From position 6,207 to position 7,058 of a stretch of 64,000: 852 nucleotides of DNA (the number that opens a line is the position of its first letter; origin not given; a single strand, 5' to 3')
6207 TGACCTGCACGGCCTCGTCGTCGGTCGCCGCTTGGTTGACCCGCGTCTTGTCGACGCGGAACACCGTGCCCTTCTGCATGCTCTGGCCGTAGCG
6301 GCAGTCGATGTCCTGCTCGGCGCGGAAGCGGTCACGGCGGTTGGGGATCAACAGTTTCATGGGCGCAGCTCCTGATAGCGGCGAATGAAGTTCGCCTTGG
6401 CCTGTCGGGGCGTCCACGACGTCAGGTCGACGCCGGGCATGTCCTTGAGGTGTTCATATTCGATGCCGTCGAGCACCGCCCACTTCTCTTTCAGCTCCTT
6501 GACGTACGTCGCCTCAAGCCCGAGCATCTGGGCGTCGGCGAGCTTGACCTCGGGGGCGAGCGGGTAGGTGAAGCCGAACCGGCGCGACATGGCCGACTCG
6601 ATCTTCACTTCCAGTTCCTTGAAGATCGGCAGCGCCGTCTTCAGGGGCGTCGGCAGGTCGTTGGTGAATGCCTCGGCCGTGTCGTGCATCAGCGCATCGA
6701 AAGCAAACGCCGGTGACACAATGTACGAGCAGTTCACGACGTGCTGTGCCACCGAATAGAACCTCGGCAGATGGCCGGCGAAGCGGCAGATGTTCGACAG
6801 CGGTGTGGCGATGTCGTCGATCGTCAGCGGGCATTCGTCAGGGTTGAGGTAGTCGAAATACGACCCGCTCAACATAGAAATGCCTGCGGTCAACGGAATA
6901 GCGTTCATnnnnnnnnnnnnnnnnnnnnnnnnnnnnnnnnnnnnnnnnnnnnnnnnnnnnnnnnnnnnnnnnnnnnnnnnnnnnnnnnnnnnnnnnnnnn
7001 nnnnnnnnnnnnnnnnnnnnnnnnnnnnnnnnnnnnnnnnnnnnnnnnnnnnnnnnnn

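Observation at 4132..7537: Putative phage RNA (tRNA) repair / nucleotide-signalling cluster: Rnl2-like RNA ligase, two HD hydrolases (one SpoT-like), CCA-adding-type nucleotidyltransferase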

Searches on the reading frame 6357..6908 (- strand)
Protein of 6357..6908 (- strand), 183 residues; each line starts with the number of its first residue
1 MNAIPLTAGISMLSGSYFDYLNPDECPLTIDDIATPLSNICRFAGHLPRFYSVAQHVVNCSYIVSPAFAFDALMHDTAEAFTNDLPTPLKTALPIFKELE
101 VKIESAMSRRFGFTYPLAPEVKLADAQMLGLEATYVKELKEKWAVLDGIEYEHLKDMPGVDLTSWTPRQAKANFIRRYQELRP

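Call 3: search_protein_families(library=pfam, proteins=[window:6357-6908:-], max_evalue=0.01)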
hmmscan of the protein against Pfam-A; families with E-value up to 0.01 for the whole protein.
window:6357-6908:- (183 aa): 1 family
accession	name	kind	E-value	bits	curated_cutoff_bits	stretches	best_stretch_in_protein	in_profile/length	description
PF12917.13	YfbR-like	-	2.5e-05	24.5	25.9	1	69-110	58-99/182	5'-deoxynucleotidase YfbR-like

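Call 4: search_protein_families(library=phrogs, proteins=[window:6357-6908:-], max_evalue=0.001)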
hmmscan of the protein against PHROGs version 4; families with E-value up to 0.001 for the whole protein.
window:6357-6908:- (183 aa): 6 families
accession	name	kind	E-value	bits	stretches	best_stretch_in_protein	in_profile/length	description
phrog_318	-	other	5.9e-62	211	1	9-181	99-267/296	deoxyribonucleoside 5' monophosphate phosphatase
phrog_8467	-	other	1.1e-42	146.9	1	9-181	24-191/195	deoxyribonucleoside 5' monophosphate phosphatase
phrog_20276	-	unknown function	3.1e-29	102.4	1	12-107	6-101/103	-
phrog_6402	-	other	2.7e-17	64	1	74-181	1-104/111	deoxyribonucleoside 5' monophosphate phosphatase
phrog_21461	-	other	2.8e-15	56.7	1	11-56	5-50/52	phosphohydrolase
phrog_6047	-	unknown function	1.3e-05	26.4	1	70-119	56-105/186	-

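Call 6: search_protein_families(library=ncbifam, proteins=[window:6357-6908:-], max_evalue=0.01)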
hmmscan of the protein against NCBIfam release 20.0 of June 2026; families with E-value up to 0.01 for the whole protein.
window:6357-6908:- (183 aa): 1 family
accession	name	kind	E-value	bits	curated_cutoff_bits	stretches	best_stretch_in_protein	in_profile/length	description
NF003009.0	PRK03826.1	equivalog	0.0022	17.7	122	1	68-109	61-102/197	5'-deoxynucleotidase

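Call 45: search_dna_similar(query=window:6357-6908:-, collection=phages, mode=protein, max_rows=30, rows=spread)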
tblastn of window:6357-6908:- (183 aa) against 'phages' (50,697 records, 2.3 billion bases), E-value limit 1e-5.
Records with a match: 322; places in all: 324; records where one place covers at least 80% of the query: 228.
Best place of each record, by identity: <60% 322.
By first word of the organism name: Bacillus 35; Caulobacter 32; Rhizobium 29; Escherichia 28; Vibrio 26; Pseudomonas 20; Stenotrophomonas 19; Stx2c-converting 15; Salmonella 8; Brevundimonas 8; and 44 more.
By host as written in the record: - 36; Stenotrophomonas maltophilia 15; Caulobacter vibrioides CB15 11; Escherichia coli 10; Bacillus anthracis Sterne 10; Pseudomonas putida KT2440 and Paw85 9; Caulobacter crescentus 8; Bacillus anthracis 7; and 126 more.
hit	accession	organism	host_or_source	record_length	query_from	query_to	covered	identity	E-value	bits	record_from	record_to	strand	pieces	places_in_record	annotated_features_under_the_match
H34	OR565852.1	Citrobacter phage phiNP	Citrobacter rodentium DBS100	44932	10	181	94%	45.8%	5e-37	140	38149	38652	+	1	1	hypothetical protein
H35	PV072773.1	Burkholderia phage vB_FUBS1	Burkholderia sp.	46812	6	181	96%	44.4%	9e-39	145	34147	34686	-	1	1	hypothetical protein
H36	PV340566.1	Escherichia phage PhiR47_1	Escherichia coli ECOR13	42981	10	181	94%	43.2%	2e-32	127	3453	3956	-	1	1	hypothetical protein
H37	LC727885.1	Stx2c-converting phage Stx2c_JNE091235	-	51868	10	181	94%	43.2%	2e-32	127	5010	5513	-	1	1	none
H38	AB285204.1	Enterobacteria phage cdtI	Escherichia coli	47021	10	181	94%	42.5%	3e-32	127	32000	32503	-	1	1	hypothetical protein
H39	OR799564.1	Shigella phage VIT_AJPSC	Shigella dysenteriae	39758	10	181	94%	41.7%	3e-32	127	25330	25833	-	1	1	deoxyribonucleoside 5' monophosphate phosphatase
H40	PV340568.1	Escherichia phage PhiR49_1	Escherichia coli ECOR13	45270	10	181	94%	40.5%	2e-31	124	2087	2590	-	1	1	hypothetical protein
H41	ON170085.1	Ralstonia phage YO041_1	Ralstonia solanacearum R286, UW275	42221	10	181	94%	39.3%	2e-28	116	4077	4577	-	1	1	record has no annotation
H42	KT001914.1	Caulobacter phage Seuss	Caulobacter crescentus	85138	10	181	94%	37.2%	6e-21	95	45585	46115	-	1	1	hypothetical protein | ribosome_binding_site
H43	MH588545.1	Caulobacter phage CcrPW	Caulobacter vibrioides CB15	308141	10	178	92%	37.2%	6e-30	120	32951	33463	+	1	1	putative HD superfamily hydrolase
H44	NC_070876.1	Agrobacterium phage Atu_ph08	Agrobacterium tumefaciens C58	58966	10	181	94%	36.1%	3e-23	101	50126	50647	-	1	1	putative HD superfamily hydrolase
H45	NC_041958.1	Roseobacter phage RDJL Phi 2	Roseobacter denitrificans OCh114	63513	14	181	92%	36.0%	5e-22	98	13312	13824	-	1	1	deoxyribonucleoside 5' monophosphate phosphatase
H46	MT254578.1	Bacillus phage Izhevsk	Bacillus cereus VKM B-370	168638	14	181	92%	34.6%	1e-19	91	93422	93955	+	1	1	putative 5'-nucleotidase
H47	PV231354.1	Caulobacter phage RBC8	Caulobacter vibrioides CB15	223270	14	181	92%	34.3%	3e-20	93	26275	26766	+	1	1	hypothetical protein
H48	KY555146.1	Caulobacter phage Ccr32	Caulobacter crescentus NA1000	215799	14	181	92%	33.7%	1e-17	86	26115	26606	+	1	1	putative HD superfamily hydrolase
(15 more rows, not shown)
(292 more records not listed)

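Call 70: search_solved_structures(query=window:6360-6908:-, max_evalue=1, show_alignments=2)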
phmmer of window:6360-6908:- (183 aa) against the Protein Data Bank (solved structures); distinct sequences matched with E-value up to 1: 9.
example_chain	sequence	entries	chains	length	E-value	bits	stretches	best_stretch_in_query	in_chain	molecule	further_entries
2gz4_A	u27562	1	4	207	2.1e-07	34.4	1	11-135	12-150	Hypothetical protein Atu1052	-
3mzo_A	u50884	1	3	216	0.039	17.2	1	70-111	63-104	Lin2634 protein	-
6zpa_A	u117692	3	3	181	0.042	17.1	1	68-109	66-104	DatZ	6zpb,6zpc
4lan_A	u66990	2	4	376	0.47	13.7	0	9-52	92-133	Uracil-5-carboxylate decarboxylase | Cordyceps militaris IDCase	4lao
4hk5_A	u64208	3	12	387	0.5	13.6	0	9-52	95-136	Uracil-5-carboxylate decarboxylase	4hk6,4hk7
4lal_A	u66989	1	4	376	0.5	13.6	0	9-52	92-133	Uracil-5-carboxylate decarboxylase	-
4lak_A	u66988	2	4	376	0.51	13.6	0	9-52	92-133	Uracil-5-carboxylate decarboxylase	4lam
6q7p_A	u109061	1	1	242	0.71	13.1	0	41-130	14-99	OE1.2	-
2paq_A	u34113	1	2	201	0.74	13.1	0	68-91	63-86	5'-deoxynucleotidase YfbR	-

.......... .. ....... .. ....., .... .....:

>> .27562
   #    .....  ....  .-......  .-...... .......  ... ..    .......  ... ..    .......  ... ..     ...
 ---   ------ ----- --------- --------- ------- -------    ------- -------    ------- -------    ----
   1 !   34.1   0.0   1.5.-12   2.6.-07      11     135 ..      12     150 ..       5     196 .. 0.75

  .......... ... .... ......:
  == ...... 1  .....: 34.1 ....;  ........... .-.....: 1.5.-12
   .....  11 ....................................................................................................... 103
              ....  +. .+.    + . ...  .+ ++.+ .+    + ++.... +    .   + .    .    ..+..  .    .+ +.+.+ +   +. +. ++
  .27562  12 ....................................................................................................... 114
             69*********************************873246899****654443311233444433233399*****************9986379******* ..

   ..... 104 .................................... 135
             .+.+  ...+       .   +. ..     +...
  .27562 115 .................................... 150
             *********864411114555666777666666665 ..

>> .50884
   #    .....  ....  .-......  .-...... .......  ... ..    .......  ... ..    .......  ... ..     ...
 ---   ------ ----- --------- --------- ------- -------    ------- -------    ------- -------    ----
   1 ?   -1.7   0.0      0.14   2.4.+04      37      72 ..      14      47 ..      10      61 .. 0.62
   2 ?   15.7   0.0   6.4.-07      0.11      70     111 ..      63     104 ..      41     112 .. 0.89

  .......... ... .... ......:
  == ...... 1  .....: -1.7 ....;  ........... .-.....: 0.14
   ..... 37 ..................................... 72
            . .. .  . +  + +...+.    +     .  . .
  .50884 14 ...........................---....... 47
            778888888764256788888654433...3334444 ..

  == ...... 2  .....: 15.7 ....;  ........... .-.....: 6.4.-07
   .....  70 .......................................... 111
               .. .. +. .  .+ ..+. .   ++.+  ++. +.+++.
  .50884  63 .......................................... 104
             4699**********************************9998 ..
